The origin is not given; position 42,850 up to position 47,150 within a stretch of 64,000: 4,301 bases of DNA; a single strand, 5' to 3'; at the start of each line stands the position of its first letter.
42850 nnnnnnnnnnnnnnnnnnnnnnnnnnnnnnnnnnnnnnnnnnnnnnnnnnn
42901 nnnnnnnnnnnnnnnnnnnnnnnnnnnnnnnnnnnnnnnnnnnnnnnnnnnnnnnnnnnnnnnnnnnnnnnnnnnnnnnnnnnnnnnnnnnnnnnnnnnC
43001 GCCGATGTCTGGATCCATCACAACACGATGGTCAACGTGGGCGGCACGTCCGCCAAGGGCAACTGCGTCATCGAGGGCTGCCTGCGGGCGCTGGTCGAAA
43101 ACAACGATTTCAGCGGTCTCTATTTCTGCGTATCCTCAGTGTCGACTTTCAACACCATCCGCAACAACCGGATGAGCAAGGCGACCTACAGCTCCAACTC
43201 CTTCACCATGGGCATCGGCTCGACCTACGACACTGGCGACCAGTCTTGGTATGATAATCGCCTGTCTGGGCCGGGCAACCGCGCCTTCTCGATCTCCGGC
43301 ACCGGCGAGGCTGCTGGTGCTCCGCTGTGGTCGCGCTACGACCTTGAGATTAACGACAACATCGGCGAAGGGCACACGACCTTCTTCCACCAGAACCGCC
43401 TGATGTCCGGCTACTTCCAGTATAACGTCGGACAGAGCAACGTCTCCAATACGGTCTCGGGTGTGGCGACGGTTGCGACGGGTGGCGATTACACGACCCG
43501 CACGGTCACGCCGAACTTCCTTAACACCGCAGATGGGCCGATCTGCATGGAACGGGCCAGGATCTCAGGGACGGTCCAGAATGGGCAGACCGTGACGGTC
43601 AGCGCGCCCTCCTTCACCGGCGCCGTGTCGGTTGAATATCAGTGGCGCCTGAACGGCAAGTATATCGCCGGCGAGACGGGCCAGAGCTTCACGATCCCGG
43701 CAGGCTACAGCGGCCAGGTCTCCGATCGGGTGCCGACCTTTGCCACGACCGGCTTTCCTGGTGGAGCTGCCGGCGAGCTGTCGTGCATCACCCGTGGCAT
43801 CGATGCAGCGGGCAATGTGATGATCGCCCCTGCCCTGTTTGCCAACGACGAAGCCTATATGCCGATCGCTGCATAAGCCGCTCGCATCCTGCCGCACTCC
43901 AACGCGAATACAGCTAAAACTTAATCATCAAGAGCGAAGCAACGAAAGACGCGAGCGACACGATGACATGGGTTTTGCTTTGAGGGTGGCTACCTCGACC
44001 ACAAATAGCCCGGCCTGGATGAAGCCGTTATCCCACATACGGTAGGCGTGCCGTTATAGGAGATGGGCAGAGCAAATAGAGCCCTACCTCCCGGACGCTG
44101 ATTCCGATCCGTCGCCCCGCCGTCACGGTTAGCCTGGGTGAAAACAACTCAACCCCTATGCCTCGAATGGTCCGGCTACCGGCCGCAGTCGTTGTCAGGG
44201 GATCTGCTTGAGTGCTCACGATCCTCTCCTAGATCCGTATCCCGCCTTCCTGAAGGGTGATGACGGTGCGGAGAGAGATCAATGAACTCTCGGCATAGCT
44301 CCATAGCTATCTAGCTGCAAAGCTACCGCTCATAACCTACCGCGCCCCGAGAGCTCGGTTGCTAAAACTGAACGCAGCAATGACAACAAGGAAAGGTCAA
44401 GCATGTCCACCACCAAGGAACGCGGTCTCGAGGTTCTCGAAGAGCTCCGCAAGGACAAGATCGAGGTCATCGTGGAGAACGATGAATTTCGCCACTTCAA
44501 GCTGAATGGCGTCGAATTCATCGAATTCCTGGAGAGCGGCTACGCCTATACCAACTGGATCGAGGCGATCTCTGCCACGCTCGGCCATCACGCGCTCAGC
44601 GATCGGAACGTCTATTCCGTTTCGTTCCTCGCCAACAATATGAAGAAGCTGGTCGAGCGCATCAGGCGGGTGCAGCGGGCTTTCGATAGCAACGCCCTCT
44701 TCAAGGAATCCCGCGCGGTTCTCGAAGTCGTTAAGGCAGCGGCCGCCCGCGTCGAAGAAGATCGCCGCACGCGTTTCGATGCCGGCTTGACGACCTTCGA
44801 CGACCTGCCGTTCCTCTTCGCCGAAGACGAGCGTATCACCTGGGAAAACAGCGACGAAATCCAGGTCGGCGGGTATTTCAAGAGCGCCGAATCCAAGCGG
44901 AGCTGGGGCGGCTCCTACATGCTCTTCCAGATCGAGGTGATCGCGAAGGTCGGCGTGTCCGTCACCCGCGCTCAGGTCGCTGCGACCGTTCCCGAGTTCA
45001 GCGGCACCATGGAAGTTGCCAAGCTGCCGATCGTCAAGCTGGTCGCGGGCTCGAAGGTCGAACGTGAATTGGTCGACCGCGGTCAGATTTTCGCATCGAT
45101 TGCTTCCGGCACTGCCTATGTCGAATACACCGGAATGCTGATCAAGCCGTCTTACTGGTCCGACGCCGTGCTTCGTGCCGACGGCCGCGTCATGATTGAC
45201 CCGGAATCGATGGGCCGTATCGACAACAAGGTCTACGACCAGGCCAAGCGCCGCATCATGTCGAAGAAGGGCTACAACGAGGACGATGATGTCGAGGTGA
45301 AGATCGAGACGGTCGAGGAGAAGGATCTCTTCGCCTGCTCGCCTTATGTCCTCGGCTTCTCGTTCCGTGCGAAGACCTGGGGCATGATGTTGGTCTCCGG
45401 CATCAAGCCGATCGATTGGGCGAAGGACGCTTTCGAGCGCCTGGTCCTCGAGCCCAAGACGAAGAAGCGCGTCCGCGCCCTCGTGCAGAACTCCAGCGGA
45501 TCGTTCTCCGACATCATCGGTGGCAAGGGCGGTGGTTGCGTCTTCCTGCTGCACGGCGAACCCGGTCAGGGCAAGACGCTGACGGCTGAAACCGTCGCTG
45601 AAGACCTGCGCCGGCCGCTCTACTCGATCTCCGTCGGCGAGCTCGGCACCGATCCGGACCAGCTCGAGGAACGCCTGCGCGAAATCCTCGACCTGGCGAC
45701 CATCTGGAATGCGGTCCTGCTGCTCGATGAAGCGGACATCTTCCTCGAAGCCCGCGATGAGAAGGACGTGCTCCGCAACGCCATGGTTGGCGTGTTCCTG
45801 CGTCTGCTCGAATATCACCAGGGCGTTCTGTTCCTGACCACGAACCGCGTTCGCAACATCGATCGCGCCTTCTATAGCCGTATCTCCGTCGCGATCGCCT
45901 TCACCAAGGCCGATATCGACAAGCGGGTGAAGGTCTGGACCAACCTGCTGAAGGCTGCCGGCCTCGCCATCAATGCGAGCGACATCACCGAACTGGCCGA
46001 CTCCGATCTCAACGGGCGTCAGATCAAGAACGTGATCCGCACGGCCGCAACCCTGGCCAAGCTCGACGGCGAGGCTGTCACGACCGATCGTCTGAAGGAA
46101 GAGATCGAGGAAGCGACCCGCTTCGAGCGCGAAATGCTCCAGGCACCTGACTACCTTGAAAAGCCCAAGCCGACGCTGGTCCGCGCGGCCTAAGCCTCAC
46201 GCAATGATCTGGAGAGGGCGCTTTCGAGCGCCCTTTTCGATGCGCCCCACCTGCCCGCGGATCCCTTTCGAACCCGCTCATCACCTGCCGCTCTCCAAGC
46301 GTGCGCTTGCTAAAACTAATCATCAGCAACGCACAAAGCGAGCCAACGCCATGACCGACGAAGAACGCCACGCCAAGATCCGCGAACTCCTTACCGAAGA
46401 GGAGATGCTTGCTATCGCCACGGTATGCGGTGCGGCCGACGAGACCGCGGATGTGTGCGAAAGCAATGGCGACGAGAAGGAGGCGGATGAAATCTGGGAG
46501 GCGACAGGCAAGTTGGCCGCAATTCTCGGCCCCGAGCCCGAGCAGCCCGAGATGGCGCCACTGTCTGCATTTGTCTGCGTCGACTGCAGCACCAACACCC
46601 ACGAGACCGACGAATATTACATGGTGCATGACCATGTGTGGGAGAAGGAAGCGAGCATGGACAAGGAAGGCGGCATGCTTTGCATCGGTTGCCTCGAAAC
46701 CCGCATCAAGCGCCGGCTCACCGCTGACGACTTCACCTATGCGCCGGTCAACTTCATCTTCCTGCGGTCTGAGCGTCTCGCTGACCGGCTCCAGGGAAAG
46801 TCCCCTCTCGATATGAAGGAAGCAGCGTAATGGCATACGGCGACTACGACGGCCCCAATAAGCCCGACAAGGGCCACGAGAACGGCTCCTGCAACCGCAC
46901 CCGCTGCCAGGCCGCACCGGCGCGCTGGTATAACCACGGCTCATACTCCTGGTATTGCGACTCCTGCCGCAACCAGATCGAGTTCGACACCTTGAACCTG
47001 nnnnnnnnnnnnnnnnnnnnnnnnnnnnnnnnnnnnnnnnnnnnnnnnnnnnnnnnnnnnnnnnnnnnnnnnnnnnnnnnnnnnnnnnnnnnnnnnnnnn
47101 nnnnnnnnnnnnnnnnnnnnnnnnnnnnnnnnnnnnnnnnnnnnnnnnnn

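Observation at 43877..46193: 520-nt ORF-free leader with a duplicated upstream element, followed by an AAA+ ATPase inserted between two tail-fibre genes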

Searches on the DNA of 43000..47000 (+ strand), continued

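Call 71: search_with_rna_model(model_id=R1, sources=[L302, L303, L304, L305, L306, L307, L308, L309, L310, L311, L312, L313, L314, L315, L316, L317, L318, L319, L320, L321, L322, L323, L324, L325, L326, L327, L328, L329, L330, L331, L332, L333, L334, L335, L336, L337, L338, L339, L340, L341, L342, L343, L344, L345, L346, L347, L348, L349, L350, L351, L352, L353, L354, L355, L356, L357, L358, L359, L360, L361, L362, L363, L364, L365, L366, L367, L368, L369, L370], max_evalue=0.001)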
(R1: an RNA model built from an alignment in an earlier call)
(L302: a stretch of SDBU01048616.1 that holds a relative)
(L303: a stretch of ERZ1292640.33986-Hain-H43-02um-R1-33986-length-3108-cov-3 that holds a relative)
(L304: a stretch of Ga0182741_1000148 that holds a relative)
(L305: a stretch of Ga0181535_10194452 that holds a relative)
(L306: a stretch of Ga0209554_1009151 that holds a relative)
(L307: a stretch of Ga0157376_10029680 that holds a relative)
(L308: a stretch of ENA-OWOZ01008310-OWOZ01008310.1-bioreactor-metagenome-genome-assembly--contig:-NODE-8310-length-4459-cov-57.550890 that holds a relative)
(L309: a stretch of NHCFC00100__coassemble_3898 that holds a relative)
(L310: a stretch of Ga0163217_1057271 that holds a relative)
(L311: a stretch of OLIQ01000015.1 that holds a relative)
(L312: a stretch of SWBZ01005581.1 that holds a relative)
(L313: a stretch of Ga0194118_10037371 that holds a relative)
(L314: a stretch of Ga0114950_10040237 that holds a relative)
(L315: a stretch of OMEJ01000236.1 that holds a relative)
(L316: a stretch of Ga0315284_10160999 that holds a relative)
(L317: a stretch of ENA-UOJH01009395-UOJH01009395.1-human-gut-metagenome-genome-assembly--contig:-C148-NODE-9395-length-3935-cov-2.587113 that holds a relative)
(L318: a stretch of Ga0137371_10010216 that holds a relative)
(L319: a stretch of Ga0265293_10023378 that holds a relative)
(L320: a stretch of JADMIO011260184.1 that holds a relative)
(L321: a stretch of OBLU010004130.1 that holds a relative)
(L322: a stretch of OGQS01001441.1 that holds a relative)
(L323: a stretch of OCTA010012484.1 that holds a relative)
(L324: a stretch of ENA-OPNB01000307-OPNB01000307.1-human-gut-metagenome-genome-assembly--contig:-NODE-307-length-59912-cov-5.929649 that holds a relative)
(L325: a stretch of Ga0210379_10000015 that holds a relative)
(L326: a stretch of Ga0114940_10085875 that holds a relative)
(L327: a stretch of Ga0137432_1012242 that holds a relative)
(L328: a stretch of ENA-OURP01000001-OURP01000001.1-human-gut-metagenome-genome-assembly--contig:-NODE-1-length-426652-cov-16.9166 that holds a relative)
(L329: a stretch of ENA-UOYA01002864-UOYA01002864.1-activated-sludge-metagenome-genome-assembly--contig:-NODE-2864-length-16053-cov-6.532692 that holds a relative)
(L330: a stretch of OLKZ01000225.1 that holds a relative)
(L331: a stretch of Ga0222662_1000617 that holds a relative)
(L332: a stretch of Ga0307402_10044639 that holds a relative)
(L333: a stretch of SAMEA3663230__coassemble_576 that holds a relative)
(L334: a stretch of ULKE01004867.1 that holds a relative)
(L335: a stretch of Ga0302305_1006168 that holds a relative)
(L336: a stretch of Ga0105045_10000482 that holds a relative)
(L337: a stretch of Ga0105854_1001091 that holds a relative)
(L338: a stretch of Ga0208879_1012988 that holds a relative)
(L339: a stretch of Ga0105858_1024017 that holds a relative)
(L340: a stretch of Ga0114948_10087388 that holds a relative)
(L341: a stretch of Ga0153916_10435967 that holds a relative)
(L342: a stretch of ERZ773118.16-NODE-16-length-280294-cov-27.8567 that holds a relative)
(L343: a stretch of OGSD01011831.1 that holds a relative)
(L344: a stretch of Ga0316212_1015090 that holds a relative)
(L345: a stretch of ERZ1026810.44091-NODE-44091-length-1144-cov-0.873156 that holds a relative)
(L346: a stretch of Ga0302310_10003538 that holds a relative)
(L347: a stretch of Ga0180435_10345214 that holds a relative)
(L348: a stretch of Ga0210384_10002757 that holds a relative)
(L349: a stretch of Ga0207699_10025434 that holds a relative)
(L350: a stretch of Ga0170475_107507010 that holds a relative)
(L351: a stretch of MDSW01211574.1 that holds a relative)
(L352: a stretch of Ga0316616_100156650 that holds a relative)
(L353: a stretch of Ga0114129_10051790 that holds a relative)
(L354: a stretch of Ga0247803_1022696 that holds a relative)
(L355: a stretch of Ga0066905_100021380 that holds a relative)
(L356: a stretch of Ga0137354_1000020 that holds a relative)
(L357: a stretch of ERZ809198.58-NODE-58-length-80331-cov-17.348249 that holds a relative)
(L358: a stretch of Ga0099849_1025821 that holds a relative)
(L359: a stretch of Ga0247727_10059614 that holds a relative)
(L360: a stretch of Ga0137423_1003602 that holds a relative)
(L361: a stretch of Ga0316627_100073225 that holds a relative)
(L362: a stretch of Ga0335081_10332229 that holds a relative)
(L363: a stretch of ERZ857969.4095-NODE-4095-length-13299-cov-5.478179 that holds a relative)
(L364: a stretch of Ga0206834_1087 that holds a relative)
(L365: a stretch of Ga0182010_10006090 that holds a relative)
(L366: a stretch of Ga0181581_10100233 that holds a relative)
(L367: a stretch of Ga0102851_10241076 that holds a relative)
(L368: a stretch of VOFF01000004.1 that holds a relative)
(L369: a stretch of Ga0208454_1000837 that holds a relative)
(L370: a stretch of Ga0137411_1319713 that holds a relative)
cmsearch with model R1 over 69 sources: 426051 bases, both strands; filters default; matches with E-value up to 0.001: 3.
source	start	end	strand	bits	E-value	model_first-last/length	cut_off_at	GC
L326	1124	1335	+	126.3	4.3e-35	1-202/202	no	0.56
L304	1622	1821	+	98.7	4.9e-27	1-202/202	no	0.53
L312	1817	2007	+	84.7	6.1e-23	1-202/202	no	0.57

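Call 93: get_annotated_region(hit=H5, flank=4000)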
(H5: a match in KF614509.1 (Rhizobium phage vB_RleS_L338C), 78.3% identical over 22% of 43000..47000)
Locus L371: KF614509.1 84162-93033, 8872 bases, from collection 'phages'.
description: Rhizobium phage vB_RleS_L338C, complete genome.
organism: Rhizobium phage vB_RleS_L338C (NCBI taxid 1414737)
taxonomy: Viruses; Duplodnaviria; Heunggongvirae; Uroviricota; Caudoviricetes
host: Rhizobium leguminosarum biovar viciae 3841; source: -; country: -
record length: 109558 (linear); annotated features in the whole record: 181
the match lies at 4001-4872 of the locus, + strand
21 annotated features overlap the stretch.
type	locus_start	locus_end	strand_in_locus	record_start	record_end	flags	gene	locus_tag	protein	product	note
CDS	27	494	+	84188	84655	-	-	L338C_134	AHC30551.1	hypothetical protein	-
CDS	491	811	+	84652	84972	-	-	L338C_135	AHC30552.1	hypothetical protein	-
CDS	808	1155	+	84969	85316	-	-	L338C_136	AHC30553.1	hypothetical protein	-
CDS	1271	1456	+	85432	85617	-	-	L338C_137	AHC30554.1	hypothetical protein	-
CDS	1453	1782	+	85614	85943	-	-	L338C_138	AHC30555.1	hypothetical protein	-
CDS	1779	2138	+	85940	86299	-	-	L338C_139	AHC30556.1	hypothetical protein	-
CDS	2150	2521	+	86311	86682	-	-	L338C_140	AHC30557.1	hypothetical protein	-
CDS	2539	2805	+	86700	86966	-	-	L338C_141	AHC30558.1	hypothetical protein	-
CDS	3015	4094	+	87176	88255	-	-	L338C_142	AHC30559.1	PKD domain-containing protein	-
CDS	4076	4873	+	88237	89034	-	-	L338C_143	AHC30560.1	polysaccharidase protein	-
CDS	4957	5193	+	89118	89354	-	-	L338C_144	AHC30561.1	hypothetical protein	-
CDS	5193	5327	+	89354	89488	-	-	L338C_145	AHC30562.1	hypothetical protein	-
CDS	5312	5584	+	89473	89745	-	-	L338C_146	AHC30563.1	hypothetical protein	-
CDS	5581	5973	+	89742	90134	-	-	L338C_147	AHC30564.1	hypothetical protein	-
CDS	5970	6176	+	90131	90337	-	-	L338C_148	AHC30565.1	hypothetical protein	-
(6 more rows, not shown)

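Call 99: build_rna_model(alignment_id=A6, structure=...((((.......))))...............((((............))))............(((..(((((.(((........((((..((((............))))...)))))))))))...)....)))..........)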
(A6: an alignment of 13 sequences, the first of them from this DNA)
Model R2 built from alignment A6 (13 sequences, 148 columns); structure: as given.
model positions 132; base pairs 27; branch points 2; effective number of sequences 1.8; information 0.59 bits per position. Calibrated on 0.2 Mb of random sequence (short: E-values are rough).
structure used (alignment columns):
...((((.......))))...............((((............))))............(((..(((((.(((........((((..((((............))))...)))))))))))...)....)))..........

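Call 100: search_with_rna_model(model_id=R2, sources=[window, L001, L002, L003, L004, L005, L006, L008, L010, L011, L012, L013, L014, L015, L016, L017, L018, L019, L020, L021, L022, L023, L026, L279, L326, L312, L371], max_evalue=0.01, make_alignment=true)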
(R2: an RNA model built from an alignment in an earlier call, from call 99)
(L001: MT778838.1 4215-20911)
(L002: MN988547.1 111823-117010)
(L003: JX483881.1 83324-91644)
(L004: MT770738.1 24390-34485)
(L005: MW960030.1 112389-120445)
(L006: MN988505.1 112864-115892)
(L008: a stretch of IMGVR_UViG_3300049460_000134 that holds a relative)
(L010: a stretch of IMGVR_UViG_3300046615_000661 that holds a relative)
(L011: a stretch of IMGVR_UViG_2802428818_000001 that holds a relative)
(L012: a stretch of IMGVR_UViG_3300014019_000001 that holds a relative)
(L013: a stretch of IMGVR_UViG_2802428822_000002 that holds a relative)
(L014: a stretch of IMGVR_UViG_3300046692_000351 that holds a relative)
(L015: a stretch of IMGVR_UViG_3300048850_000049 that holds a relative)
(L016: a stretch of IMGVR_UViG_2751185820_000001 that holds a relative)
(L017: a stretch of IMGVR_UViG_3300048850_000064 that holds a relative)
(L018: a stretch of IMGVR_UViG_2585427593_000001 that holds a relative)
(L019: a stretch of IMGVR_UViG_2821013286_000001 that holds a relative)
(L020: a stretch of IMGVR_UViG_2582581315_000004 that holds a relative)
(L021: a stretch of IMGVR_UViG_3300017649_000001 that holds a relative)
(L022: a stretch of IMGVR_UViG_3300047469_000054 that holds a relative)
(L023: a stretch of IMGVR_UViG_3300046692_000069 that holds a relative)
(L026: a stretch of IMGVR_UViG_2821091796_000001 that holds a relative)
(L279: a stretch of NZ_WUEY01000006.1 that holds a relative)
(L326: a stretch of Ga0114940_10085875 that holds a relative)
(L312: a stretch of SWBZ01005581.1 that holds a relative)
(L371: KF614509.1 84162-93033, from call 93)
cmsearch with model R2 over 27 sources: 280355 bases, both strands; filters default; matches with E-value up to 0.01: 22.
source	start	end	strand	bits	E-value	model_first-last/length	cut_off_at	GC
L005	3976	4114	+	146.3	2.4e-35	1-132/132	no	0.58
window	43979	44116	+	143.9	9.8e-35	1-132/132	no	0.58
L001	6977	7116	+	143.4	1.3e-34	1-132/132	no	0.59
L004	3976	4115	+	139.9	1e-33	1-132/132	no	0.59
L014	80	217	+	138.9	1.8e-33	1-132/132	no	0.57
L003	3999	4130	+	138.3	2.6e-33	1-132/132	no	0.59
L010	13140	13270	-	135.5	1.4e-32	1-132/132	no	0.57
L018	10786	10926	+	133.9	3.4e-32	1-132/132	no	0.58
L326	997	1131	+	128.8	7.3e-31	1-132/132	no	0.61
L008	272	409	+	125.8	4.1e-30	1-132/132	no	0.57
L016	507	647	-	124.5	8.9e-30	1-132/132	no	0.6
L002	3999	4130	+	113.9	4.7e-27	1-132/132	no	0.59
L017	893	1023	+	104.1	1.5e-24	1-132/132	no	0.65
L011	1380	1506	-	103.9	1.7e-24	1-132/132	no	0.58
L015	2120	2226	+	70.4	6.6e-16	1-132/132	no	0.53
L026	7148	7245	+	66.9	5.1e-15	1-132/132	no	0.54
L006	1499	1639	+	41.9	1.3e-08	1-132/132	no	0.61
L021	409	542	+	31.8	5.1e-06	1-132/132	no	0.52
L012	3176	3249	-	27.8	5.4e-05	1-132/132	no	0.61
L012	3070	3124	-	26.7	0.0001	1-132/132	no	0.55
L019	5474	5597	+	24.4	0.00039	1-132/132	no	0.55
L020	2828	2895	-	19.2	0.0087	1-132/132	no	0.59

Alignment A9: 22 matches aligned to the model, 240 columns, each read 5' to 3' on its own strand. Consensus structure (alignment columns), stored with it:
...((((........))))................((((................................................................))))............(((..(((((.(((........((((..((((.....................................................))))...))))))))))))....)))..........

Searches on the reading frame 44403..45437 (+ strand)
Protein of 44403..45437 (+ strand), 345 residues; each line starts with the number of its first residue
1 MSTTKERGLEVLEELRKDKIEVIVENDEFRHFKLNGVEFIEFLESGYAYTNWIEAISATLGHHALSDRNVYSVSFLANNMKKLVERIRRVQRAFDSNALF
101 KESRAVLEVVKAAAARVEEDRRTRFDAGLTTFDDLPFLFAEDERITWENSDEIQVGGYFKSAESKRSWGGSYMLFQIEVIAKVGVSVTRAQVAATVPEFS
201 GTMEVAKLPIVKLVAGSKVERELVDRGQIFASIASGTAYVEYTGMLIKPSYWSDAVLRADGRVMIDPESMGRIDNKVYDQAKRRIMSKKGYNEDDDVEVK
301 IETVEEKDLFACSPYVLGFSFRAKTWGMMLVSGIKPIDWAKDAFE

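Call 88: predict_structure(alignment_id=A8)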
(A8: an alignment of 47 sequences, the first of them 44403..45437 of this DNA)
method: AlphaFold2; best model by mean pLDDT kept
length: 345 residues; sequences in the alignment: 47
mean_pLDDT: 89.7   pTM: 0.81
mean pLDDT of the five models: 89.7, 89.4, 89.1, 88.5, 87.2
residues with pLDDT >= 90: 263; 70-90: 50; 50-70: 17; < 50: 15
segments of 3 or more residues with pLDDT < 50: 1-8, 291-295
pLDDT, mean of each block of 10 residues (from residue 1): 45 57 93 90 94 93 88 92 95 96 97 92 96 94 96 96 87 94 92 93 95 97 98 94 97 94 96 94 79 60 95 98 97 91 67
secondary structure, 60 per line:
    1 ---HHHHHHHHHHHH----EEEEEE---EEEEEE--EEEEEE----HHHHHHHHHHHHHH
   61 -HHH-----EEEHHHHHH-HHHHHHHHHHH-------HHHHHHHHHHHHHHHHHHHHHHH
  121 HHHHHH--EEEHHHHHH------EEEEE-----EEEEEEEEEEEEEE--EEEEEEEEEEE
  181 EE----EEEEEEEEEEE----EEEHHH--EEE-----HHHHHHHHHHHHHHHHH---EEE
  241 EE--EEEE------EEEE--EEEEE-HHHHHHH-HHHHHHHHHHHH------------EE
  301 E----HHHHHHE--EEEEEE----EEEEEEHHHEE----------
elements in order: H4-15 E20-25 E29-34 E37-42 H47-60 E70-72 H73-78 H80-90 H98-126 E129-131 H132-137 E144-148 E154-167 E170-182 E187-197 E202-204 E210-212 H218-234 E238-242 E245-248 E255-258 E261-265 H267-273 H275-286 E299-301 H306-311 E315-320 E325-330

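Call 106: fold_search(model_id=the predicted structure, library=viral)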
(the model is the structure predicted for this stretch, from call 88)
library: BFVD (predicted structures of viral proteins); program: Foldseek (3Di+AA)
matches with E <= 10: 677; with E <= 0.001: 7
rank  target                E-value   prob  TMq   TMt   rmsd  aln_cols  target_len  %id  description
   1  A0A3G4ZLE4            2.1e-20  1.00  0.55  0.29  10.0       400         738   12  ATPase [Terrestrivirus sp.]
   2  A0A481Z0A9            8.7e-19  1.00  0.56  0.32   7.5       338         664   12  AAA family ATPase [Mimivirus LCMiAC01]
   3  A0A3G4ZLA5            2.6e-18  1.00  0.54  0.27  15.1       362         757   16  ATPase [Terrestrivirus sp.]
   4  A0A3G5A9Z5            3.4e-17  1.00  0.48  0.31  12.8       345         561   14  ATPase [Hyperionvirus sp.]
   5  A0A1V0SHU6            1.3e-15  1.00  0.49  0.40   3.7       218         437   21  AAA family ATPase [Klosneuvirus KNV1]
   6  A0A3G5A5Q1            2.3e-14  1.00  0.48  0.31   4.1       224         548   17  AAA family ATPase [Homavirus sp.]
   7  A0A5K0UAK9            6.5e-05  1.00  0.24  0.15  15.8       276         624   14  AAA+ ATPase domain-containing protein [Yasminevirus sp. GU-2018]
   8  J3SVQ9                1.6e-02  0.80  0.17  0.09  12.8       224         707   10  Uncharacterized protein [Caulobacter phage phiCbK]
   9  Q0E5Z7                2.9e-02  0.38  0.12  0.25  17.3       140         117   16  Uncharacterized protein [Pseudomonas phage LKA1]
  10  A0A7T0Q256            3.6e-02  0.10  0.12  0.08  22.7       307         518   12  (no name in the UniProt tables at hand)
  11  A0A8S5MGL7            4.7e-02  0.80  0.16  0.41   7.8       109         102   17  Uncharacterized protein [Podoviridae sp. ct1h53]
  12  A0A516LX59            6.9e-02  0.18  0.15  0.08  18.3       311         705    8  (no name in the UniProt tables at hand)
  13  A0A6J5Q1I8            7.3e-02  0.11  0.15  0.13  19.3       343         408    9  Uncharacterized protein [uncultured Caudovirales phage]
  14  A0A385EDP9            7.7e-02  0.21  0.14  0.24  13.1       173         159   16  Uncharacterized protein [Caulobacter phage CcrPW]
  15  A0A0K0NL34            7.7e-02  0.09  0.10  0.11  17.2       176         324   10  Uncharacterized protein [Gordonia phage GMA6]
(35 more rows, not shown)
